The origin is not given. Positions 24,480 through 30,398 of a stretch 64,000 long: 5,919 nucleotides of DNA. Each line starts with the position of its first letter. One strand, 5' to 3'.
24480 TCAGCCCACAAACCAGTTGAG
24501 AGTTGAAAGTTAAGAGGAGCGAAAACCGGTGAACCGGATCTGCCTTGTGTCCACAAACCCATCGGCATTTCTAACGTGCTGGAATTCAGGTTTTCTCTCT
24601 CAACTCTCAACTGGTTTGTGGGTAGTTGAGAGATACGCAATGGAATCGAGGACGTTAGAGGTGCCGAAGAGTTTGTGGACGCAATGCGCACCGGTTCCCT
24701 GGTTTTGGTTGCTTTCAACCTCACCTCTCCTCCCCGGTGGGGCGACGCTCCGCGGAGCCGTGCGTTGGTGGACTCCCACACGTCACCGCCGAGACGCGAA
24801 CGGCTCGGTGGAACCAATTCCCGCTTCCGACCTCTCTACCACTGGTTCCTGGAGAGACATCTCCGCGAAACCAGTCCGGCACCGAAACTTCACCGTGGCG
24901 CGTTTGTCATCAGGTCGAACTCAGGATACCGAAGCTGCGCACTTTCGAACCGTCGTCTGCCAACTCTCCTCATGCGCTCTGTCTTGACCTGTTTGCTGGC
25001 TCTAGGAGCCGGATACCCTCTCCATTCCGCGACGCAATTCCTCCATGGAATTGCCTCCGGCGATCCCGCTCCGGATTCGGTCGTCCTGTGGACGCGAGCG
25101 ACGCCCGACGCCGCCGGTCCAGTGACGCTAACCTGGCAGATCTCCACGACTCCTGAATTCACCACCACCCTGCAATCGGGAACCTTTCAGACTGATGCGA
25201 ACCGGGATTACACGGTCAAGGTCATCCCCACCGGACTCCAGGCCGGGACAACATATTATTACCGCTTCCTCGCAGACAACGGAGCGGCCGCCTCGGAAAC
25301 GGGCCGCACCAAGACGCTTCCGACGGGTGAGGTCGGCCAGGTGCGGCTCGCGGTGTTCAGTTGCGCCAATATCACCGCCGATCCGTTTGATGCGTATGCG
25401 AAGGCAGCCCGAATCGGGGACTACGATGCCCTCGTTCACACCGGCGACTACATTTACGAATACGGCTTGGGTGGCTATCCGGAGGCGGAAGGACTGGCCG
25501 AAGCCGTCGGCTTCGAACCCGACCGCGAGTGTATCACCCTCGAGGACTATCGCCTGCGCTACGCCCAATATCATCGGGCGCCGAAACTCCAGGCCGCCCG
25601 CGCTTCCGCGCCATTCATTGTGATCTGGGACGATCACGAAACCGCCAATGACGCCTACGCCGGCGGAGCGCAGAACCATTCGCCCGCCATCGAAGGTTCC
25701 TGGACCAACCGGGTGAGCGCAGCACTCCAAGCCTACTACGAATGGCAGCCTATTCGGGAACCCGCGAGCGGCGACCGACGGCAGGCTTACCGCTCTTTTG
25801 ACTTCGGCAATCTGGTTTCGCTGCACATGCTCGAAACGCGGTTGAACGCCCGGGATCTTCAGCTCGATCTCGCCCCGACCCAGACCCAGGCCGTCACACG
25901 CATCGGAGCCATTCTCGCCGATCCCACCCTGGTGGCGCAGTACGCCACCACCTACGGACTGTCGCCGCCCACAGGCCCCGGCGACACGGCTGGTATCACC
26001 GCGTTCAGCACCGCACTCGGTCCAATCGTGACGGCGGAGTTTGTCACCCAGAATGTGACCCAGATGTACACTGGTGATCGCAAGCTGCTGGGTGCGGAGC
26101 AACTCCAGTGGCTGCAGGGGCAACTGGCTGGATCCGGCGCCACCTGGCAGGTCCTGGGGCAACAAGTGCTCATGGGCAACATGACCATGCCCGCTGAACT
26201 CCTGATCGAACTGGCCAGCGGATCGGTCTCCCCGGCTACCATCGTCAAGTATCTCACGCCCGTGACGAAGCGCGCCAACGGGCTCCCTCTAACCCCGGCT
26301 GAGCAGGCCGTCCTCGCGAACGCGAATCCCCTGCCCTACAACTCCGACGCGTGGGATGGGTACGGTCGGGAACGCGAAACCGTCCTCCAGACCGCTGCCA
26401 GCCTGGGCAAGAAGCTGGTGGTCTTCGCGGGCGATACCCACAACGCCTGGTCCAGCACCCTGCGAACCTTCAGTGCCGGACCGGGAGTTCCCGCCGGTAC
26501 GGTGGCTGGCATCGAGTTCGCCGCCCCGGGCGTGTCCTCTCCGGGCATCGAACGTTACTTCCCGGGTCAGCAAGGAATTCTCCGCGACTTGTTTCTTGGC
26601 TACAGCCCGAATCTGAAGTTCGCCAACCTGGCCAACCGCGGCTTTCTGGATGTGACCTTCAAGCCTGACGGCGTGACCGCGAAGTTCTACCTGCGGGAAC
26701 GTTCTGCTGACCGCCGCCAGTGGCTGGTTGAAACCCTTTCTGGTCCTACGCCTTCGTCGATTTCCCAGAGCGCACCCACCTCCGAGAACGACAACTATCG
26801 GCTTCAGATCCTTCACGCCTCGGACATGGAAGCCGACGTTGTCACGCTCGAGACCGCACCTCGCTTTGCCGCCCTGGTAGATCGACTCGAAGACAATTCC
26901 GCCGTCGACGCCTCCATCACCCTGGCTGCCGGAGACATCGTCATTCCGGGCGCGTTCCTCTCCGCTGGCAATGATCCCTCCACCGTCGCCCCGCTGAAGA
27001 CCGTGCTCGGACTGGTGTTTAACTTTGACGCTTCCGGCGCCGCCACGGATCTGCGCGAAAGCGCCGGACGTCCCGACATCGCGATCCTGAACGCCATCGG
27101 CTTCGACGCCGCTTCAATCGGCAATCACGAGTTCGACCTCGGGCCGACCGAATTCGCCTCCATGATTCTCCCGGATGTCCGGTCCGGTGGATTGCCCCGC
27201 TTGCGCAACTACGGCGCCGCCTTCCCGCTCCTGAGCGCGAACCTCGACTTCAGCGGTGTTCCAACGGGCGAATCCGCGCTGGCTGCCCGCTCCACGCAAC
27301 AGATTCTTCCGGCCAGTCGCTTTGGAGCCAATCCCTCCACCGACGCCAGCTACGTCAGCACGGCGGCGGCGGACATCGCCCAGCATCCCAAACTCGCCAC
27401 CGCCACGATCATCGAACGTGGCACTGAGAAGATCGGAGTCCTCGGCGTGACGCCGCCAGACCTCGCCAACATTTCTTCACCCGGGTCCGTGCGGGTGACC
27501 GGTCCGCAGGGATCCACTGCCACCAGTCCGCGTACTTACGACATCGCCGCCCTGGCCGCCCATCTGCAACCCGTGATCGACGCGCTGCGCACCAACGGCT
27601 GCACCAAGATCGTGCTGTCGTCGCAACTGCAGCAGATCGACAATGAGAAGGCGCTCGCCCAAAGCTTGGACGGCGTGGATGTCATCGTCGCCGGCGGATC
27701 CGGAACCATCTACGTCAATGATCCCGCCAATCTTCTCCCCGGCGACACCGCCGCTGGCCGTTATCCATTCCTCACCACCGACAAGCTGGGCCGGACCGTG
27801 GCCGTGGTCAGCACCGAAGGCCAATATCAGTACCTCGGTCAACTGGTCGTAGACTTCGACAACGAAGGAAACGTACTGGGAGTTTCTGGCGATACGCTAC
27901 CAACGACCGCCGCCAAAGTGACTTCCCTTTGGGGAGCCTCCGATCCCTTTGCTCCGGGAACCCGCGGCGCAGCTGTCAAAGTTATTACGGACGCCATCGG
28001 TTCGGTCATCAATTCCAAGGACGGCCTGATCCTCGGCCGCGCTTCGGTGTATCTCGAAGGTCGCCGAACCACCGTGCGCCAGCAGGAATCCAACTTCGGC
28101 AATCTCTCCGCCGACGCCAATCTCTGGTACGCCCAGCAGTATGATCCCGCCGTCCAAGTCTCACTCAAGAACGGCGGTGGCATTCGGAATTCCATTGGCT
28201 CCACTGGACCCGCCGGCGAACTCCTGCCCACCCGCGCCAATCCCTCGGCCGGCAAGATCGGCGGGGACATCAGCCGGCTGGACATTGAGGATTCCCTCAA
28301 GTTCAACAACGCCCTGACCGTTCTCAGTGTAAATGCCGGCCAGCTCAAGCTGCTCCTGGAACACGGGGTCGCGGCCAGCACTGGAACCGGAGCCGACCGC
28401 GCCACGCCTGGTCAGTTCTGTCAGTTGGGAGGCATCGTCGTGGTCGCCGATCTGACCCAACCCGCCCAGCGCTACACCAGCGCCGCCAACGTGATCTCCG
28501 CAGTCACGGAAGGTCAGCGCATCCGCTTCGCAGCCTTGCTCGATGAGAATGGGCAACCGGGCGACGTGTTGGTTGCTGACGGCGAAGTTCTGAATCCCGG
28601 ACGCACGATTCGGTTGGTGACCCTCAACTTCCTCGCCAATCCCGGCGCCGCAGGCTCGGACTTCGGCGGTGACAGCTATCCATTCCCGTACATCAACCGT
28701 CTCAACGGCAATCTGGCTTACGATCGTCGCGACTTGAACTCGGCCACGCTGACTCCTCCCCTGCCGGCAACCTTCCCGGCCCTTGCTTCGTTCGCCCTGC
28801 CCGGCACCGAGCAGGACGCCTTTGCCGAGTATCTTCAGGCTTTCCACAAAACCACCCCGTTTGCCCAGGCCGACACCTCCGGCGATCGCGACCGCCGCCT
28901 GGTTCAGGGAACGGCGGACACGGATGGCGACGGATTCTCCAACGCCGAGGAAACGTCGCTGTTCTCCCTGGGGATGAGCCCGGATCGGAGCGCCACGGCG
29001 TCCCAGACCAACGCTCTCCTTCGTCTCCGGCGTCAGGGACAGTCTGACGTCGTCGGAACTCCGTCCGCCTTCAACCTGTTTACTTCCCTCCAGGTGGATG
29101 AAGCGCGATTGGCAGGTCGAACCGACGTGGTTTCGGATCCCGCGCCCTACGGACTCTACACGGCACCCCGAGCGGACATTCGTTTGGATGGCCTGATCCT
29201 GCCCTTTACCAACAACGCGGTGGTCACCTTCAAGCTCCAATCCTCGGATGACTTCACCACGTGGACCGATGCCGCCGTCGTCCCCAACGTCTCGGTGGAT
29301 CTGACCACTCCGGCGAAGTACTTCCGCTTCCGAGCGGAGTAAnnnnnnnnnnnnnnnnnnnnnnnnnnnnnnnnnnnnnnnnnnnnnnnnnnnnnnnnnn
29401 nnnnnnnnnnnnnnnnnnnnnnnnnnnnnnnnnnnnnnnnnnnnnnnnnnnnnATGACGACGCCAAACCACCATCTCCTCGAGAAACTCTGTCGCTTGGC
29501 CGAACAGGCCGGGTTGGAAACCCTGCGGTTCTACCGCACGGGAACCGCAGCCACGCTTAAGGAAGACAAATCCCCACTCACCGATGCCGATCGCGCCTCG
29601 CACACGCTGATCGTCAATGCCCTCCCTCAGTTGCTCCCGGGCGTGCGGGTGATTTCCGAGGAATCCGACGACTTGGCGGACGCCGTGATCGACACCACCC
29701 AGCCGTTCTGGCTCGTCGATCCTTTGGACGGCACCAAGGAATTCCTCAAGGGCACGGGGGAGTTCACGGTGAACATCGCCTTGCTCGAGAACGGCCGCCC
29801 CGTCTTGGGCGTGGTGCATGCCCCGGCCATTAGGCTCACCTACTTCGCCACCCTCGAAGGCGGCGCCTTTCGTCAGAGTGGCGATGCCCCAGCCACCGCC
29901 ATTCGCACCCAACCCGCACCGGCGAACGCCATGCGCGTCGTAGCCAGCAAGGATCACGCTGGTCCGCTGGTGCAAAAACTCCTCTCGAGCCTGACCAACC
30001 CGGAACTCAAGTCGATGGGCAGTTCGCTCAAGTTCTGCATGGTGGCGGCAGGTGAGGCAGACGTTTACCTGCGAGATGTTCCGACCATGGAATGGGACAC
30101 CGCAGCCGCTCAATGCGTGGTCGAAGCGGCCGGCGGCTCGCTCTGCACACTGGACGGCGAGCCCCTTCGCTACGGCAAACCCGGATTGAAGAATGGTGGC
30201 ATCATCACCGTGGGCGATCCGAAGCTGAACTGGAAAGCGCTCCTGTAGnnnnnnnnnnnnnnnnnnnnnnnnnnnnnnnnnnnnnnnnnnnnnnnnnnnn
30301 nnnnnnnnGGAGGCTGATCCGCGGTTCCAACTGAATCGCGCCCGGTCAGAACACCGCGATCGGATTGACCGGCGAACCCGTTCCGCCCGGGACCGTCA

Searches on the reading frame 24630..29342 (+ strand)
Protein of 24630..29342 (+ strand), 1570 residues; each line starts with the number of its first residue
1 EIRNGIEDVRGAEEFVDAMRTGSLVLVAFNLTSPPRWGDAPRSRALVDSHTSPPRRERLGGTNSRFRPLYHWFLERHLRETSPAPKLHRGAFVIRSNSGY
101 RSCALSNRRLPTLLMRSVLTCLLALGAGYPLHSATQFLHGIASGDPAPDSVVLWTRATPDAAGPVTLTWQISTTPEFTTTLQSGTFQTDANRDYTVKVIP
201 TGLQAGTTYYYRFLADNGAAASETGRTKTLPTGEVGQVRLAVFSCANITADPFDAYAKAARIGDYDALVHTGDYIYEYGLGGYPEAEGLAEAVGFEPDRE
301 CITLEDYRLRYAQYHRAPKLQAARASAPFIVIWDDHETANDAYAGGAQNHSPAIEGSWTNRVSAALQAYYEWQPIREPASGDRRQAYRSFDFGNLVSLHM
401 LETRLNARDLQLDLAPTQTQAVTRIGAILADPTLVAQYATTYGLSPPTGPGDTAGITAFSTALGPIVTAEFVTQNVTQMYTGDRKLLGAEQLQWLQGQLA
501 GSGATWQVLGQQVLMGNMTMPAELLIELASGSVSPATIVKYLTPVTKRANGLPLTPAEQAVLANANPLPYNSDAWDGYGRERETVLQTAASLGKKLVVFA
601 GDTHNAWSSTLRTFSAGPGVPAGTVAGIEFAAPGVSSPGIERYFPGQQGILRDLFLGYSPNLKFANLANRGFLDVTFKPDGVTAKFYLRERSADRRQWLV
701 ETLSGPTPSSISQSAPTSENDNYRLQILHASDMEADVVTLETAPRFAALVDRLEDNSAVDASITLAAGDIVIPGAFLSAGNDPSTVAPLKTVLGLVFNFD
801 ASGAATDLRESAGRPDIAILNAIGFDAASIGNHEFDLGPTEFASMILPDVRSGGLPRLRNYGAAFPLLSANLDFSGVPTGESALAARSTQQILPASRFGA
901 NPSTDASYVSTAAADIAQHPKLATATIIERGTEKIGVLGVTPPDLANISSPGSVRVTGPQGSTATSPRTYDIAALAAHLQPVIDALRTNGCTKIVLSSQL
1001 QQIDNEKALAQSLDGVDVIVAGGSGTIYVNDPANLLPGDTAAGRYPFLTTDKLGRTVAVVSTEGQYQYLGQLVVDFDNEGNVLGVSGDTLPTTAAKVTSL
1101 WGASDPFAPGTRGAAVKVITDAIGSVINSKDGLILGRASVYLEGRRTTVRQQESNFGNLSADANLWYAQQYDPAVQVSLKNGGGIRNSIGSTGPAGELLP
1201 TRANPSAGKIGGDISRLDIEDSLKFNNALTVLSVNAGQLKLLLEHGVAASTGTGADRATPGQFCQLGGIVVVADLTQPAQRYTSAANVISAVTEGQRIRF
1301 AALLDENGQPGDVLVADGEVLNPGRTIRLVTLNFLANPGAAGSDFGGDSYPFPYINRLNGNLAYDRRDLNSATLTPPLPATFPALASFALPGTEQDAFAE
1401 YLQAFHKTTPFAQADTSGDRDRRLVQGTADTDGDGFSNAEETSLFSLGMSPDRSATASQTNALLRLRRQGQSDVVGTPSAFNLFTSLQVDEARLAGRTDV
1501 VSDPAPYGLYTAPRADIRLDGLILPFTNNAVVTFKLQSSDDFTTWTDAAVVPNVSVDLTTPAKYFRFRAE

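Call 8: search_protein_families(library=pfam, proteins=[window:24630-29342:+], max_evalue=0.01)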
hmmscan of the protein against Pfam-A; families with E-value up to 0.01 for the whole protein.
window:24630-29342:+ (1570 aa): 5 families
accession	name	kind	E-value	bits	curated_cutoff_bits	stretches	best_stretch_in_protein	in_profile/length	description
PF09423.15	PhoD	-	2.6e-89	300.1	27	1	240-686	1-343/343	PhoD-like phosphatase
PF16655.11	PhoD_N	-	9.5e-29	100.2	30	1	139-229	1-90/90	PhoD-like phosphatase, N-terminal domain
PF02872.23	5_nucleotid_C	-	6.9e-14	52.7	23.6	1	1136-1337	3-148/158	5'-nucleotidase, C-terminal domain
PF16656.11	Pur_ac_phosph_N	-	2.7e-06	28.3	30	1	146-229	11-93/93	Purple acid Phosphatase, N-terminal domain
PF18884.5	TSP3_bac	-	0.0047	17.2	25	1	1430-1441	1-12/22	Bacterial TSP3 repeat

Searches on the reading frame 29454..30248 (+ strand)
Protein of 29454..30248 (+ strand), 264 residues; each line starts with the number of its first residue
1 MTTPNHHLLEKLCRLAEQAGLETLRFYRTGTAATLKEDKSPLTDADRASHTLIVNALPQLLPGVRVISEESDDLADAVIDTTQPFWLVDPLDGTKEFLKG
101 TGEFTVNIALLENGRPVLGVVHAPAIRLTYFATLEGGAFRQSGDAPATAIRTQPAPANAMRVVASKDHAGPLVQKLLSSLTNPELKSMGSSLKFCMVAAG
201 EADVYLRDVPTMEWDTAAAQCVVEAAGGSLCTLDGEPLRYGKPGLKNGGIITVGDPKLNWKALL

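Call 36: search_protein_families(library=pfam, proteins=[window:29454-30248:+], max_evalue=0.001)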
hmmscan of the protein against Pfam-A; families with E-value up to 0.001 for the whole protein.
window:29454-30248:+ (264 aa): 1 family
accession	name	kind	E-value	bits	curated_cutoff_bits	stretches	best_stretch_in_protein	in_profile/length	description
PF00459.30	Inositol_P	-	1.3e-51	176.2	27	1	8-244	5-249/271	Inositol monophosphatase family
